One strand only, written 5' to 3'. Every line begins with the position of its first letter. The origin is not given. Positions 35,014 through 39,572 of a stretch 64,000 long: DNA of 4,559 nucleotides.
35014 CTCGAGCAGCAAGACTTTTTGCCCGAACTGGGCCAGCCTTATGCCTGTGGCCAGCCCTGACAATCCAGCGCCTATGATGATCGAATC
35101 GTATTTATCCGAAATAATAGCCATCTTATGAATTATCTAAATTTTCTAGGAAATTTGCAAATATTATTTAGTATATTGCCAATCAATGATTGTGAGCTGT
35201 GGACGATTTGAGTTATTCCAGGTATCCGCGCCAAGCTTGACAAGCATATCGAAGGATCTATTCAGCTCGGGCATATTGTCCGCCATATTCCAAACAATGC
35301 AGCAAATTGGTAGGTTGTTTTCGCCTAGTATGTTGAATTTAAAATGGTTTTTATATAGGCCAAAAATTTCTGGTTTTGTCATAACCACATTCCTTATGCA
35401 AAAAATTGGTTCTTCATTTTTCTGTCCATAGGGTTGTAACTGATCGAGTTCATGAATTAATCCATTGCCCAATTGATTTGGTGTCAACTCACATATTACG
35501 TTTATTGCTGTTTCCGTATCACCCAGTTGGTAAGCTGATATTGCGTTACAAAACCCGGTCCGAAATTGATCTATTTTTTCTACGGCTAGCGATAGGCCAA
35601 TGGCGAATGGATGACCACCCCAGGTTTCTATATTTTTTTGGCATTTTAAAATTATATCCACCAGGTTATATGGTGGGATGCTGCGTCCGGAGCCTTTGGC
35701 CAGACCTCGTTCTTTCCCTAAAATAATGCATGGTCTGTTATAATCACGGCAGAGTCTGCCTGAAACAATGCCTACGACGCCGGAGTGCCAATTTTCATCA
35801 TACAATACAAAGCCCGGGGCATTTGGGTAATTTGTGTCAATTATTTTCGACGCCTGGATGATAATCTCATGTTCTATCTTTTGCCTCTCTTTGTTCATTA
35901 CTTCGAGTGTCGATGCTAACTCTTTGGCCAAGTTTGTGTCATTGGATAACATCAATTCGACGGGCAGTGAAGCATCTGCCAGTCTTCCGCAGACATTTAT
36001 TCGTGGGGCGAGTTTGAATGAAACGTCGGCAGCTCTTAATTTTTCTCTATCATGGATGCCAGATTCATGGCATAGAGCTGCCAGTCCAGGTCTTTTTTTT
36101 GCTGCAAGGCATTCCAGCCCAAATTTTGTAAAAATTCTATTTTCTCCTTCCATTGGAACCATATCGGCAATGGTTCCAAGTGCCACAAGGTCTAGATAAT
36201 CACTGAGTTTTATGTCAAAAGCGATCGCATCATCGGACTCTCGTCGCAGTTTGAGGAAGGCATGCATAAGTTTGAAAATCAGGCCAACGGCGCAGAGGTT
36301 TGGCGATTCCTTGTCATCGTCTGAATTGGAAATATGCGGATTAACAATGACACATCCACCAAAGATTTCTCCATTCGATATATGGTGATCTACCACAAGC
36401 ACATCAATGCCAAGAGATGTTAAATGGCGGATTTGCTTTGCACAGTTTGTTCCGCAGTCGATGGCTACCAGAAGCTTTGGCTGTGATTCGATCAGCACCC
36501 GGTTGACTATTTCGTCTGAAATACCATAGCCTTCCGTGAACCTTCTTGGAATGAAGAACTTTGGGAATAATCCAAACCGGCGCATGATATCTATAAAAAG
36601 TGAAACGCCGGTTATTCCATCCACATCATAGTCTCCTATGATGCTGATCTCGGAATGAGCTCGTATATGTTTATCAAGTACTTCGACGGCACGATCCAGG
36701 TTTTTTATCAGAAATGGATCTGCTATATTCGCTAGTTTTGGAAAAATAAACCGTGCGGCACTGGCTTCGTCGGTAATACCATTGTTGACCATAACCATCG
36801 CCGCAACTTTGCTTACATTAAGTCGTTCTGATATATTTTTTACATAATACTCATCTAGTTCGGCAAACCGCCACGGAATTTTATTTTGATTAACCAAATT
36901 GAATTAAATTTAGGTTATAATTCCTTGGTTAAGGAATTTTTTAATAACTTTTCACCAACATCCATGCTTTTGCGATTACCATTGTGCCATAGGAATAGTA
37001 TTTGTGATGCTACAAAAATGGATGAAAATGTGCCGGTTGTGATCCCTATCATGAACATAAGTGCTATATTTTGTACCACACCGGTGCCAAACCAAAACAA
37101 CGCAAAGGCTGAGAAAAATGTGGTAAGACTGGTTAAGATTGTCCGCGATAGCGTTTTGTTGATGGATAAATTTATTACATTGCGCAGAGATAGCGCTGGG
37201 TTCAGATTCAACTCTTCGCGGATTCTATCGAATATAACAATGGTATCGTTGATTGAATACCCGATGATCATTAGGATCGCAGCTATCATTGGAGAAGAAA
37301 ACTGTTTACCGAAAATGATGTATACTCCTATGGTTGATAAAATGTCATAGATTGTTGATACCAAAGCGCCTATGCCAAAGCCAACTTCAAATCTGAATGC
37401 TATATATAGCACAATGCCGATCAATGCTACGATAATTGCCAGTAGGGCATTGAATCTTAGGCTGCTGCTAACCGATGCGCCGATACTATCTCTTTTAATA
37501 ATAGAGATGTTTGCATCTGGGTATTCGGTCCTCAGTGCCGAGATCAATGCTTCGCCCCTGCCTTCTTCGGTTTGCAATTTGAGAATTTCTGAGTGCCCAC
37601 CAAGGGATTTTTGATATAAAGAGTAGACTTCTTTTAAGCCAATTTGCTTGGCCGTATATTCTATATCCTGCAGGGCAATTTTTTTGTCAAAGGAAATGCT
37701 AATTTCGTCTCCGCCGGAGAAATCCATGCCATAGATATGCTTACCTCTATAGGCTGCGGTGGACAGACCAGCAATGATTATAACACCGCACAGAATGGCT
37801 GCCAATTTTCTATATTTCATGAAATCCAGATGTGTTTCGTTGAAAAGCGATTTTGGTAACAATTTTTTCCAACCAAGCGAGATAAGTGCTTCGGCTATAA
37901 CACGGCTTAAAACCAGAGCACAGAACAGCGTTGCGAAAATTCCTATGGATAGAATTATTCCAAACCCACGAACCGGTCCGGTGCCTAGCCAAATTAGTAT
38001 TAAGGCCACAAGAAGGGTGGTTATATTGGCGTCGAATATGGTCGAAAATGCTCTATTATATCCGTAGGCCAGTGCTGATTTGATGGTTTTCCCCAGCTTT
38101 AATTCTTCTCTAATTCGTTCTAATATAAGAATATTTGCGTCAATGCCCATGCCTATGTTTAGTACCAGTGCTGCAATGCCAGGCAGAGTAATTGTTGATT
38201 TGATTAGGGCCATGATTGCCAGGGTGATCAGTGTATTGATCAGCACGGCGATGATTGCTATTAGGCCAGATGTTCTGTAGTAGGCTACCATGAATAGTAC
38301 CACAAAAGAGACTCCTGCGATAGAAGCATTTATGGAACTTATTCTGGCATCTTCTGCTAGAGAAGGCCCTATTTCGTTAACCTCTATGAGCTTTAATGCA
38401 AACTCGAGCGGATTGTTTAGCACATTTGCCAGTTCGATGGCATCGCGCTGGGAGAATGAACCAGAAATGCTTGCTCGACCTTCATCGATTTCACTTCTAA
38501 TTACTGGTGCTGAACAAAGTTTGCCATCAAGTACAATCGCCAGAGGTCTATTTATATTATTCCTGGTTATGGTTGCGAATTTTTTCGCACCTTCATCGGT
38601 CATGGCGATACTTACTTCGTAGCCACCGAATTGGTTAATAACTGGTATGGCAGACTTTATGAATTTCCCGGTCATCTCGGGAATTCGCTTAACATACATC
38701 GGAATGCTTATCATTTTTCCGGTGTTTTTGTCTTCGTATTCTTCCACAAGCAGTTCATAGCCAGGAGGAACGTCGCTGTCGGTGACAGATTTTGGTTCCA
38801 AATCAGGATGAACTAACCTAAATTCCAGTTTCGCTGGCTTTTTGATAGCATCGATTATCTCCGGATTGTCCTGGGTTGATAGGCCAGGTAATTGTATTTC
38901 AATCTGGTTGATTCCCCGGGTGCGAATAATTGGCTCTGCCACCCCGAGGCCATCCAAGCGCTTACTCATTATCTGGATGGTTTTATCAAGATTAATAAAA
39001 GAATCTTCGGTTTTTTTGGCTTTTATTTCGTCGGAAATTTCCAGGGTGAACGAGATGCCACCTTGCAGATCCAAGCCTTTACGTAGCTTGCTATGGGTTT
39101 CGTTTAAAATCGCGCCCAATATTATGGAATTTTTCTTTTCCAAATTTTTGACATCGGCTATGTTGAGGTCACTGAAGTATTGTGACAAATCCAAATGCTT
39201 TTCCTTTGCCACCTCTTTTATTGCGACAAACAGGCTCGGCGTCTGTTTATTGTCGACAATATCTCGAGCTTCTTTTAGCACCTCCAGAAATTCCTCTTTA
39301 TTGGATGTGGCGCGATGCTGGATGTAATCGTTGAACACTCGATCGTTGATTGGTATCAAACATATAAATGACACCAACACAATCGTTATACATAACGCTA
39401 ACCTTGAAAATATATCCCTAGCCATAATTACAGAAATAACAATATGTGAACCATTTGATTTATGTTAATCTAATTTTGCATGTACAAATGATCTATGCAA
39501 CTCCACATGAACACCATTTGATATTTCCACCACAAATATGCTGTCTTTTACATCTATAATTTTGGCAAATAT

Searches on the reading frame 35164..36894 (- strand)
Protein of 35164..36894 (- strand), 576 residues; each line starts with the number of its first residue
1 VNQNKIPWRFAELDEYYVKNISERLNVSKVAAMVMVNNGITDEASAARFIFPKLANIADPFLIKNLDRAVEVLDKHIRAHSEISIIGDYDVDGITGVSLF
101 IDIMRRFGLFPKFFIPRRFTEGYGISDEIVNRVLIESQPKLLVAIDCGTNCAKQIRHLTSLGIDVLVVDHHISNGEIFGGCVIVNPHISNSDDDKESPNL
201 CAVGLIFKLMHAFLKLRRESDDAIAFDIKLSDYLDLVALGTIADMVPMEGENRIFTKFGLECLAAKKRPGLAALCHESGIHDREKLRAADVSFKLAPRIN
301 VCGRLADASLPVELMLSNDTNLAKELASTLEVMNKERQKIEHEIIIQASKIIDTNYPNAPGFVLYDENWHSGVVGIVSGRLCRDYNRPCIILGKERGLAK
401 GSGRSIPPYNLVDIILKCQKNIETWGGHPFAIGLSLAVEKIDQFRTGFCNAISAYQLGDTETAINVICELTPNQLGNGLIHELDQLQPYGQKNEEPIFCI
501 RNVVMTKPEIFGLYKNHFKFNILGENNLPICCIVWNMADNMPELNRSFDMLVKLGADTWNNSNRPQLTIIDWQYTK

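Call 107: search_protein_families(library=pfam, proteins=[window:35164-36894:-], max_evalue=0.00001)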
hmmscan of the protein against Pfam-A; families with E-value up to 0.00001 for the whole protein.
window:35164-36894:- (576 aa): 3 families
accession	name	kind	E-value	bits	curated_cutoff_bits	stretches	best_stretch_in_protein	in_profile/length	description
PF17768.7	RecJ_OB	-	1.4e-22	80.2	27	1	468-571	3-107/107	RecJ OB domain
PF01368.27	DHH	-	5.5e-18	65.9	28.1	1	83-241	2-125/125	DHH family, N-terminal domain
PF02272.25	DHHA1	-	1.4e-10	42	25.9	1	360-447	3-95/102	DHHA1 domain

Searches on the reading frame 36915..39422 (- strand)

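Call 107: search_protein_families(library=pfam, proteins=[window:36915-39422:-], max_evalue=0.00001)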
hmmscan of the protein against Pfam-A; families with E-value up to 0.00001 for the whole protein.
window:36915-39422:- (835 aa): 4 families
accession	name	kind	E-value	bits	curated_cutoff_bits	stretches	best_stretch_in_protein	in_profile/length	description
PF02355.23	SecD_SecF_C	-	4.2e-73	245.2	20.5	2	636-814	10-188/189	Protein export membrane protein SecD/SecF, C-terminal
PF22599.2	SecDF_P1_head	-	1.4e-26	93.1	27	1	241-336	12-108/114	SecDF, P1 head subdomain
PF21760.3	SecD_1st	-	6.1e-16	58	27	1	146-205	2-59/60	Protein translocase subunit SecDF, P1 domain, N-terminal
PF03176.21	MMPL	-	1.1e-06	28.3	20.5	1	360-504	144-293/333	MMPL family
